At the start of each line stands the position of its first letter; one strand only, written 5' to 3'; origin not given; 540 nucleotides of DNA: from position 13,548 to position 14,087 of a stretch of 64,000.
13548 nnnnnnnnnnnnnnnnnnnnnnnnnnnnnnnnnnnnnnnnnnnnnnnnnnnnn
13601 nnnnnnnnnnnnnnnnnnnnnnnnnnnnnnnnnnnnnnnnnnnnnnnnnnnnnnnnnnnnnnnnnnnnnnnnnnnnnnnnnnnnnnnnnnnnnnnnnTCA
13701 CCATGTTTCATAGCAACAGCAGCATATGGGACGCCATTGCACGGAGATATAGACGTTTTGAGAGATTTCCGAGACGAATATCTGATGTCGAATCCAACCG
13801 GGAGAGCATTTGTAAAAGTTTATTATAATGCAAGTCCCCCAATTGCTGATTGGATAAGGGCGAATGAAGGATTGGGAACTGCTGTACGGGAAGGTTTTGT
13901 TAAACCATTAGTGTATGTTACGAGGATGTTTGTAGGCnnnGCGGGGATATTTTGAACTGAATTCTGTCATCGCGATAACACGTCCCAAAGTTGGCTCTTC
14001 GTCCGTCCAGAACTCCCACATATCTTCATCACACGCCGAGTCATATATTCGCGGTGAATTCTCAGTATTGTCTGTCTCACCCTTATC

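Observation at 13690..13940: Conserved ~80-aa C-terminal domain with an invariant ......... motif on paralogs 1 and 3, absent from paralog 2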

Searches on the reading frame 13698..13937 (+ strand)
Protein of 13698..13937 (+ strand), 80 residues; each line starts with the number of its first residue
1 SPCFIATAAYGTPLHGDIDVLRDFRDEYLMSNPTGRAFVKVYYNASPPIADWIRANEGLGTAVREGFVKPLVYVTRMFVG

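Call 4: search_protein_families(library=ncbifam, proteins=[window:13698-13937:+], max_evalue=1)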
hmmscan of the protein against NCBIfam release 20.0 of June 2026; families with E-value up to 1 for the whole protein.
seq(80 aa): 1 family
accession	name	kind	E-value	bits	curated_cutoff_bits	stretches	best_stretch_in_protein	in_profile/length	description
NF041770.1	CFI_box_CTERM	domain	1.4e-27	95.3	40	1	3-67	1-65/69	CFI-box-CTERM domain-containing protein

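Call 5: search_protein_families(library=pfam, proteins=[window:13698-13937:+], max_evalue=1)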
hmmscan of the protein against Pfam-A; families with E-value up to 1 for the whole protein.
seq(80 aa): 0 families

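Call 7: find_homologous_proteins(query=window:13698-13937:+, max_evalue=0.001)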
Query seq(80 aa) (80 aa): 122 proteins with E <= 0.001 among 124 candidates; the best 120 are listed.
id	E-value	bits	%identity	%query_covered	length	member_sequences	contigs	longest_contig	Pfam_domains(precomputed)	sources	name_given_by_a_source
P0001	6.2e-37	143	84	99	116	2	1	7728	-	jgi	-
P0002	1.5e-36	141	84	99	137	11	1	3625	-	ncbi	-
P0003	1.5e-35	138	80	100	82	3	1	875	-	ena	-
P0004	1.6e-35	138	81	100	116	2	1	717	-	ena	-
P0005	1.8e-35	138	79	98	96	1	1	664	-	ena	-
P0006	2.0e-35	138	81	100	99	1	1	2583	-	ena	-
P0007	2.4e-35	138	79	100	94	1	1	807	-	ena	-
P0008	2.8e-35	137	80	100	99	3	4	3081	-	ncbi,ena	-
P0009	5.0e-35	137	79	100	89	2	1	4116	-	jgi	jgi:hypothetical protein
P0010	6.2e-35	136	81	98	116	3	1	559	-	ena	-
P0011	9.7e-35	136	78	99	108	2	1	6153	-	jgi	jgi:hypothetical protein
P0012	1.6e-34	135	80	99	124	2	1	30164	-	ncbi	-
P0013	1.9e-34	135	79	100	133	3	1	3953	-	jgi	jgi:hypothetical protein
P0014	2.0e-34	135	79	100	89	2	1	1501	-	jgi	-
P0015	2.1e-34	135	80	99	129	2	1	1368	-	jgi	jgi:hypothetical protein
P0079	5.6e-16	76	58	90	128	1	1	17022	-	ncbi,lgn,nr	ncbi:MAG: CFI-box-CTERM domain-containing protein [Halobacteriota archaeon]|nr:CFI-box-CTERM domain-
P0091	4.0e-14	70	59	88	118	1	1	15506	-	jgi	jgi:transcription elongation factor Elf1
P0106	5.4e-12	63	49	88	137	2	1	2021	PF14445.13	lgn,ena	-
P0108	1.1e-11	62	53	78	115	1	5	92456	PF13248.12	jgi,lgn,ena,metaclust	jgi:hypothetical protein|metaclust:\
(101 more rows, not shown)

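Call 31: search_protein_families(library=pfam, proteins=[P0106, P0108, P0079, P0091], max_evalue=0.01)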
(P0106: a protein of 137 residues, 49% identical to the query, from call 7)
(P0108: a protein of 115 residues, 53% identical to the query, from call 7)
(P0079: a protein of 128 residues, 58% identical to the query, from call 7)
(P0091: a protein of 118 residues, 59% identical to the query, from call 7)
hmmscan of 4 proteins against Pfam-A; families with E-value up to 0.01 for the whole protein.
P0106 (137 aa): 1 family
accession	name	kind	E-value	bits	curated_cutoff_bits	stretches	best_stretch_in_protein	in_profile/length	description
PF14445.12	Prok-RING_2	-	1.7e-06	28.5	22.4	1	12-44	7-38/56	Prokaryotic RING finger family 2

P0108 (115 aa): 5 families
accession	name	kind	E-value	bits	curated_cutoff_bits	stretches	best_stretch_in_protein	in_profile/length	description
PF13248.11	Zn_ribbon_3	-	1.5e-05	24.7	27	1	1-25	2-26/26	zinc-ribbon domain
PF13240.11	Zn_Ribbon_1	-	6e-05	23.1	25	1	4-21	2-19/23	zinc-ribbon domain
PF18912.6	DZR_2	-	0.00025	21.3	27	1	3-29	9-35/56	Double zinc ribbon domain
PF12773.13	DZR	-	0.0022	18.6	27.3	1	4-24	1-21/45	Double zinc ribbon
PF05605.18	zf-Di19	-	0.0073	17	27.5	1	3-24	4-24/54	Drought induced 19 protein (Di19), zinc-binding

P0079 (128 aa): 0 families

P0091 (118 aa): 2 families
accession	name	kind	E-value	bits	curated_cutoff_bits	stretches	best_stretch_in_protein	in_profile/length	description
PF06573.16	Churchill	-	0.0022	18.7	25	1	12-55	52-95/112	Churchill protein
PF05605.18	zf-Di19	-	0.0034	18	27.5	1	5-28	2-24/54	Drought induced 19 protein (Di19), zinc-binding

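Call 32: search_protein_families(library=ncbifam, proteins=[P0106, P0108, P0079, P0091], max_evalue=0.01)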
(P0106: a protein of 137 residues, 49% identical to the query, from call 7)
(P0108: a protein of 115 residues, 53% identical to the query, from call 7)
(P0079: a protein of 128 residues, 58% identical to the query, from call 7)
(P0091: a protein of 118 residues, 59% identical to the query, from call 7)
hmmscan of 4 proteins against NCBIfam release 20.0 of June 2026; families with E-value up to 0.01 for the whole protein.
P0106 (137 aa): 1 family
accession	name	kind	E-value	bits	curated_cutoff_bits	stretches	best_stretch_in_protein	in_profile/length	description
NF041770.1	CFI_box_CTERM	domain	1.4e-25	88.9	40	1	58-126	1-69/69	CFI-box-CTERM domain-containing protein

P0108 (115 aa): 4 families
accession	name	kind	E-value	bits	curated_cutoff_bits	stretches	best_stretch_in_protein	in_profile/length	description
NF041770.1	CFI_box_CTERM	domain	5.8e-27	93.3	40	1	37-105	1-69/69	CFI-box-CTERM domain-containing protein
NF053815.1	teico_TcaA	equivalog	0.00029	19.8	550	1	1-34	1-34/463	membrane-associated protein TcaA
TIGR00201.1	comF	subfamily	0.0015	18.5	233.55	1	4-67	1-64/190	ComF family protein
TIGR03826.1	YvyF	hypoth_equivalog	0.0062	16.5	124.15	1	3-35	83-114/137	TIGR03826 family flagellar region protein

P0079 (128 aa): 1 family
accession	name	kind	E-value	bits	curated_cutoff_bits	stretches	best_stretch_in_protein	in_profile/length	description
NF041770.1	CFI_box_CTERM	domain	4e-28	97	40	1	56-124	1-69/69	CFI-box-CTERM domain-containing protein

P0091 (118 aa): 2 families
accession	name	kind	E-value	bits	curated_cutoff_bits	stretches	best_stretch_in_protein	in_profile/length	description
NF041770.1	CFI_box_CTERM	domain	2.4e-29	100.9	40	1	45-113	1-69/69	CFI-box-CTERM domain-containing protein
NF053815.1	teico_TcaA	equivalog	0.0048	15.8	550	1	7-42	3-38/463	membrane-associated protein TcaA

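Call 54: predict_structure(alignment_id=A2)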
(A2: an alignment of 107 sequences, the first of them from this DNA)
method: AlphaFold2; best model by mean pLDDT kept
length: 80 residues; sequences in the alignment: 107
mean_pLDDT: 90.6   pTM: 0.77
mean pLDDT of the five models: 90.6, 79.9, 77.1, 73.8, 66.1
residues with pLDDT >= 90: 60; 70-90: 17; 50-70: 3; < 50: 0
segments of 3 or more residues with pLDDT < 50: none
pLDDT, mean of each block of 10 residues (from residue 1): 81 88 94 96 92 91 94 89
secondary structure, 60 per line:
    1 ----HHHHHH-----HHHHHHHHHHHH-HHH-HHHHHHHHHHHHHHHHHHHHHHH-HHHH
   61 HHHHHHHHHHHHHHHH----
elements in order: H5-10 H16-27 H33-55 H57-76

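Call 56: find_encoding_contigs(protein=P0108, flank=6000, max_places=4)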
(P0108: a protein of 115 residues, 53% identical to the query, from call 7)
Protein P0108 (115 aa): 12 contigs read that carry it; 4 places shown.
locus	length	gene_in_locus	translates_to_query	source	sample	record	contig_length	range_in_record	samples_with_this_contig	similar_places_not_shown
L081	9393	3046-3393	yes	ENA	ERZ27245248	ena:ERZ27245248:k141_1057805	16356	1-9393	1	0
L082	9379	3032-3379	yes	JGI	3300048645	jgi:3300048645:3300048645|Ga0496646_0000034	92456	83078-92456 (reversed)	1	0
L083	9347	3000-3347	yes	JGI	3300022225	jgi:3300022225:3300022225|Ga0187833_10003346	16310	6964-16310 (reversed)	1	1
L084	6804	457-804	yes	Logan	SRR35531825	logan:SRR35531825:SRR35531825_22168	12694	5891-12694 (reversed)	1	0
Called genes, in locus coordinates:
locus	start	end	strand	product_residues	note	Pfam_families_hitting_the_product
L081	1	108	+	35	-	?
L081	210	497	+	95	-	PF01157:Ribosomal_L21e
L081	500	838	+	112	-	PF03874:RNA_pol_Rpb4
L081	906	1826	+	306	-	-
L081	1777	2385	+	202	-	PF04919:DUF655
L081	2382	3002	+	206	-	PF02163:Peptidase_M50 (faint)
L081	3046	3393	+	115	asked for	PF13248:Zn_ribbon_3 (faint)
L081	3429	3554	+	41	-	-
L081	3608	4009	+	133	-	PF02675:AdoMet_dc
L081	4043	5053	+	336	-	PF01071:GARS_A (weak), PF02655:ATP-grasp_3 (weak), PF08443:RimK (faint), PF07478:Dala_Dala_lig_C, PF13535:ATP-grasp_4 (faint)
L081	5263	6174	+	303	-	PF09924:LPG_synthase_C (weak)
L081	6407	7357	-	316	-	PF04014:MazE_antitoxin (weak)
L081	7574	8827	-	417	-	PF03193:RsgA_GTPase (faint), PF00009:GTP_EFTU, PF03144:GTP_EFTU_D2 (weak), PF09173:eIF2_C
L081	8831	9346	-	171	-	PF01092:Ribosomal_S6e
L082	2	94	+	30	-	?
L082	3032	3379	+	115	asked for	PF13248:Zn_ribbon_3 (faint)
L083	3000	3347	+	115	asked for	PF13248:Zn_ribbon_3 (faint)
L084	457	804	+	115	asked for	PF13248:Zn_ribbon_3 (faint)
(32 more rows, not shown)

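Call 57: find_encoding_contigs(protein=P0091, flank=6000, max_places=3)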
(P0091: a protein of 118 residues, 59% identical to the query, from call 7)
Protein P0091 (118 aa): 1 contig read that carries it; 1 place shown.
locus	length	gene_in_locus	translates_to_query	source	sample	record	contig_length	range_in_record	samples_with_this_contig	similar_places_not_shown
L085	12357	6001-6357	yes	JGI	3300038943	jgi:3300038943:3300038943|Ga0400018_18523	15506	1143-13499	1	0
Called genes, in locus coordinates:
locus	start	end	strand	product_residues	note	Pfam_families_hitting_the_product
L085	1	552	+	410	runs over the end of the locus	PF00438:S-AdoMet_synt_N, PF02772:S-AdoMet_synt_M, PF02773:S-AdoMet_synt_C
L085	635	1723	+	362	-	PF01966:HD, PF13487:HD_5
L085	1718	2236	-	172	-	PF03367:Zn_ribbon_ZPR1, PF22794:jr-ZPR1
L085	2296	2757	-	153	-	PF04472:SepF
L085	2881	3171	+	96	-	PF01157:Ribosomal_L21e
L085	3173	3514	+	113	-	PF03874:RNA_pol_Rpb4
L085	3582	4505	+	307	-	-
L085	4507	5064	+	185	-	PF04919:DUF655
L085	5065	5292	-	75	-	-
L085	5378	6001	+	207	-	-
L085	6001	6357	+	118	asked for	-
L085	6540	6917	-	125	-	-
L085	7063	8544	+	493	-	PF01565:FAD_binding_4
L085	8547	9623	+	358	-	PF00300:His_Phos_1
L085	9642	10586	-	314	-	-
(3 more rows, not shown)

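Call 65: fold_search(model_id=the predicted structure, library=pdb)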
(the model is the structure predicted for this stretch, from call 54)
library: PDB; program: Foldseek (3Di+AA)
matches with E <= 10: 3; with E <= 0.001: 0
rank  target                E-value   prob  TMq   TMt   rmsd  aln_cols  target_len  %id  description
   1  4cs9_B                7.5e+00  0.04  0.29  0.19   7.0        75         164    8  Crystal structure of the asymmetric human metapneumovirus M2-1 tetramer bound to adenosine monophosphate (released 2014-05-28)
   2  4fjv_C                8.0e+00  0.04  0.29  0.15   7.9        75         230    7  Crystal Structure of Human Otubain2 and Ubiquitin Complex (released 2013-06-12)
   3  2kv7_MODEL_1_A        9.5e+00  0.03  0.29  0.29  12.7        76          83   12  NMR solution structure of a soluble PrgI mutant from Salmonella Typhimurium (released 2010-06-16)

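Call 72: search_dna_similar(query=window:13698-13937:+, collection=plasmids, mode=protein, max_rows=25, max_evalue=0.001)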
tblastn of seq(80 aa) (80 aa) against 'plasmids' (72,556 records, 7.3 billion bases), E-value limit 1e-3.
Records with a match: 62; places in all: 62; records where one place covers at least 80% of the query: 15.
Best place of each record, by identity: <60% 62.
By first word of the organism name: Xanthomonas 23; Burkholderia 9; Paracoccus 5; Acinetobacter 3; Acidovorax 3; Methylophaga 2; Aeromonas 2; Comamonadaceae 1; Haloquadratum 1; Ralstonia 1; and 12 more.
By predicted mobility (MOB-suite, as given by PLSDB): mobilizable 25; non-mobilizable 20; conjugative 17.
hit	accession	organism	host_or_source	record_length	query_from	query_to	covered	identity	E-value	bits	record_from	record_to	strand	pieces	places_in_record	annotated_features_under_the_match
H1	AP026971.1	Comamonadaceae bacterium OS-4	-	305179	1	65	81%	50.8%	1e-13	71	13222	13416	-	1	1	hypothetical protein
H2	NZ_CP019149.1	Acinetobacter lwoffii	-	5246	3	72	88%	45.7%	2e-11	64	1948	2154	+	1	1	CFI-box-CTERM domain-containing protein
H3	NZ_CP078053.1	Acinetobacter lwoffii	whole organism,bedside rail in hospital ...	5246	3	72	88%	45.7%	2e-11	64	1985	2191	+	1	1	CFI-box-CTERM domain-containing protein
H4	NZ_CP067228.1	Paracoccus sp. MC1862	pure cultures of bacteria,river bed soil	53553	3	72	88%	45.7%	5e-10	60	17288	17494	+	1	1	CFI-box-CTERM domain-containing protein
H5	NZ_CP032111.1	Acinetobacter lwoffii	cell culture,permafrost, Kolyma lowland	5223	3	76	93%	42.7%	5e-11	63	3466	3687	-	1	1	CFI-box-CTERM domain-containing protein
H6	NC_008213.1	Haloquadratum walsbyi DSM 16790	-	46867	1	76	95%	40.8%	3e-11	64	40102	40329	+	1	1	CFI-box-CTERM domain-containing protein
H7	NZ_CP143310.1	Methylophaga thalassica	cell culture,A deep sea sediment sample ...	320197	1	77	96%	39.7%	3e-8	55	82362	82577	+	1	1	CFI-box-CTERM domain-containing protein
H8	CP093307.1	Ralstonia insidiosa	-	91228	3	74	90%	40.8%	8e-4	43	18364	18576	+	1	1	hypothetical protein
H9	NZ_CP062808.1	Cupriavidus basilensis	Cell culture,Sediment of a freshwater ...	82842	3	64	78%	46.8%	4e-7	52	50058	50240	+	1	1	CFI-box-CTERM domain-containing protein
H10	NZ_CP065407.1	Diaphorobacter sp. JS3051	whole organism,soil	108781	3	64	78%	46.8%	4e-7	52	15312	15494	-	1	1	CFI-box-CTERM domain-containing protein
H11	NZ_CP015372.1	Pandoraea pnomenusa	mixed culture,bioreactor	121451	3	64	78%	46.8%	4e-7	52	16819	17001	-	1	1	CFI-box-CTERM domain-containing protein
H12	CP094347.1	[Acidovorax] ebreus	cell culture,soil in South China ...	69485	3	67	81%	43.1%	2e-6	50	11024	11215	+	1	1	hypothetical protein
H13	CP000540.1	Acidovorax sp. JS42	-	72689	3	67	81%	43.1%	2e-6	50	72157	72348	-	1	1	conserved hypothetical protein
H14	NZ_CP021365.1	Acidovorax carolinensis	-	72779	3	67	81%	43.1%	3e-6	50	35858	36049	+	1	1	CFI-box-CTERM domain-containing protein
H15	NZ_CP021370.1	Acidovorax carolinensis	-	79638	3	67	81%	43.1%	3e-6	50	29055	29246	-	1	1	CFI-box-CTERM domain-containing protein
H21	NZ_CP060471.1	Xanthomonas citri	Cell culture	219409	2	64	79%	40.6%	2e-5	47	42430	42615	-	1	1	CFI-box-CTERM domain-containing protein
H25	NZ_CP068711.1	Burkholderia thailandensis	soil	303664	3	50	60%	50.0%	7e-5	46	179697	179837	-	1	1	CFI-box-CTERM domain-containing protein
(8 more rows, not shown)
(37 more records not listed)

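Call 73: search_dna_similar(query=window:13698-13937:+, collection=phages, mode=protein, max_rows=15, max_evalue=0.001)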
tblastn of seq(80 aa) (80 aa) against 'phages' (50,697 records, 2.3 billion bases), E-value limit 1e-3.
Records with a match: 1; places in all: 1; records where one place covers at least 80% of the query: 0.
Best place of each record, by identity: <60% 1.
By first word of the organism name: Clostridioides 1.
By host as written in the record: - 1.
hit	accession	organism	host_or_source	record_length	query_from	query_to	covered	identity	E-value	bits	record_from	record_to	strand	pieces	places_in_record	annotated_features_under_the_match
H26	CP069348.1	Clostridioides phage pCD1602_4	water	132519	3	54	65%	51.9%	1e-11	64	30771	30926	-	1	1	record has no annotation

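Call 74: get_annotated_region(hit=H2, flank=3000)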
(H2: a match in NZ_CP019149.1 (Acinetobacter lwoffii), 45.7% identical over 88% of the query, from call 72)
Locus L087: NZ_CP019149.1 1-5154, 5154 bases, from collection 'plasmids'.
description: Acinetobacter lwoffii strain ZS207 plasmid pZS-8, complete sequence
organism: Acinetobacter lwoffii (NCBI taxid 28090)
taxonomy: Bacteria; Pseudomonadota; Gammaproteobacteria; Moraxellales; Moraxellaceae; Acinetobacter; Acinetobacter lwoffii
host: -; source: -; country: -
typing (MOB-suite, as given by PLSDB): non-mobilizable; replicon rep_cluster_1278
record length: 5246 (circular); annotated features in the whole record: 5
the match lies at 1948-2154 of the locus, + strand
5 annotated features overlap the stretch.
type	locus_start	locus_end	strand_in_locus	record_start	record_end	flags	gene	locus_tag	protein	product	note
CDS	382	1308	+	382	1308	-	-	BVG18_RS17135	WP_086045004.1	replication initiation protein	-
CDS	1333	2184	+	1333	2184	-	-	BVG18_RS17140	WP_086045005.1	CFI-box-CTERM domain-containing protein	-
CDS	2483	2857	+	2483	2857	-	mobC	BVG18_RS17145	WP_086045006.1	plasmid mobilization relaxosome protein MobC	-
CDS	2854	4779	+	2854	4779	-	-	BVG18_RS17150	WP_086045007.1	relaxase/mobilization nuclease domain-containing protein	-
CDS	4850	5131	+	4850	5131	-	-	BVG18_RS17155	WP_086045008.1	CopG family transcriptional regulator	-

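Call 75: get_annotated_region(hit=H14, flank=5000)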
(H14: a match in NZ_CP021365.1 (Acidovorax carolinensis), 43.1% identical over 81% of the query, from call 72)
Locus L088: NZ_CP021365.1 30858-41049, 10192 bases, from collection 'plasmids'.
description: Acidovorax carolinensis strain P3 plasmid pACP3.3, complete sequence
organism: Acidovorax carolinensis (NCBI taxid 553814)
taxonomy: Bacteria; Pseudomonadota; Betaproteobacteria; Burkholderiales; Comamonadaceae; Acidovorax; Acidovorax carolinensis
host: -; source: -; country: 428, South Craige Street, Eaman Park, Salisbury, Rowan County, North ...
typing (MOB-suite, as given by PLSDB): conjugative; replicon rep_cluster_1864; relaxase MOBF; mating-pair formation MPF_F
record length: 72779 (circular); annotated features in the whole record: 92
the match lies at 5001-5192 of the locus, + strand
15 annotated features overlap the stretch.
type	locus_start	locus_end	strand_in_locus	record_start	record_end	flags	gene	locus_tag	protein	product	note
CDS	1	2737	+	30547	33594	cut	-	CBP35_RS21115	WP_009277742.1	conjugal transfer protein TraG N-terminal domain-containing protein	-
CDS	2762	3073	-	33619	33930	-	-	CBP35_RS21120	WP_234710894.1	hypothetical protein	-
CDS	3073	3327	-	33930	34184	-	-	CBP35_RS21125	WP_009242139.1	hypothetical protein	-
CDS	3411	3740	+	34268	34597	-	-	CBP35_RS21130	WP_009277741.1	TrfB-related DNA-binding protein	-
CDS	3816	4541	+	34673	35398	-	-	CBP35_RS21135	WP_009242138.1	M48 family metalloprotease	GO:0006508 - proteolysis [Evidence IEA]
CDS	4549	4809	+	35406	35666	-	-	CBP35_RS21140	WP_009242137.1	hypothetical protein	-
CDS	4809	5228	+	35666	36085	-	-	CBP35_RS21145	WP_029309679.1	CFI-box-CTERM domain-containing protein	-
CDS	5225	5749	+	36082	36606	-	-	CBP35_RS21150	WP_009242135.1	Dna2/Cas4 domain-containing protein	-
CDS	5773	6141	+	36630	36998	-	-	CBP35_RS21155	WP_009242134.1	hypothetical protein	-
CDS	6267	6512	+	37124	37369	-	-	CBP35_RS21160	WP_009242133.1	hypothetical protein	-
CDS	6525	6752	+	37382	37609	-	-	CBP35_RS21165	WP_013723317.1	antitoxin VbhA family protein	-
CDS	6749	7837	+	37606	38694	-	-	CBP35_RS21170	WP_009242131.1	Fic family protein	-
CDS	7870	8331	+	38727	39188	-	-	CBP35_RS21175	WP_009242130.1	hypothetical protein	-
CDS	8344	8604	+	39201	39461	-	-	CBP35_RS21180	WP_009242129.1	hypothetical protein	-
CDS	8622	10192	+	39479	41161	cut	-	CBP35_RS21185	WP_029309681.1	zeta toxin family protein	-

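Call 76: get_annotated_region(hit=H21, flank=5000)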
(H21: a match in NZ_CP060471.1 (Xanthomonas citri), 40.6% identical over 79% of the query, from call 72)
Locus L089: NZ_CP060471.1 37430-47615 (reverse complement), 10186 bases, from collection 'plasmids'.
description: Xanthomonas citri pv. citri strain DAR73889 plasmid pXAS220, complete sequence
organism: Xanthomonas citri (NCBI taxid 611301)
taxonomy: Bacteria; Pseudomonadota; Gammaproteobacteria; Lysobacterales; Lysobacteraceae; Xanthomonas; Xanthomonas citri
host: -; source: Cell culture; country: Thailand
typing (MOB-suite, as given by PLSDB): non-mobilizable; replicon rep_cluster_156
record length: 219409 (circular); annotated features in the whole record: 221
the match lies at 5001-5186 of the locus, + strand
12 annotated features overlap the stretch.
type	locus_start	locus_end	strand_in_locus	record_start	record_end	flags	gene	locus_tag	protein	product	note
CDS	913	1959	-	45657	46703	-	-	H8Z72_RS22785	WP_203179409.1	ParM/StbA family protein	GO:0030541 - plasmid partitioning [Evidence IEA]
CDS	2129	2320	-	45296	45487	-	-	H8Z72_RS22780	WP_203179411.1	hypothetical protein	-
CDS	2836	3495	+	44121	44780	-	mobI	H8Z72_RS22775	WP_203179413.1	conjugative transfer protein MobI(A/C)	-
CDS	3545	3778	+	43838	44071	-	-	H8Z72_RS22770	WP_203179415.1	hypothetical protein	-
CDS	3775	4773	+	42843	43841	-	-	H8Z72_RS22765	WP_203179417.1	S49 family peptidase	GO:0006508 - proteolysis [Evidence IEA]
CDS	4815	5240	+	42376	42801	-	-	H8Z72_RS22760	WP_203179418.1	CFI-box-CTERM domain-containing protein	-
CDS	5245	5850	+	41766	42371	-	-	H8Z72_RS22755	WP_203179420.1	hypothetical protein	-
CDS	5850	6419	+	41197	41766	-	-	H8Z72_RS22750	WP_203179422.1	PD-(D/E)XK nuclease family protein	-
CDS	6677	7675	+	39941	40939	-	-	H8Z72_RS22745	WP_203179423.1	hypothetical protein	-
CDS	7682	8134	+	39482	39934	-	-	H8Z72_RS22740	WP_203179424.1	hypothetical protein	-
CDS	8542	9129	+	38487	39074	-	-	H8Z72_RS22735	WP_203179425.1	Cro/CI family transcriptional regulator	-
CDS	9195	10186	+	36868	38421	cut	-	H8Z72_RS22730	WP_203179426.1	LPD1 domain-containing protein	-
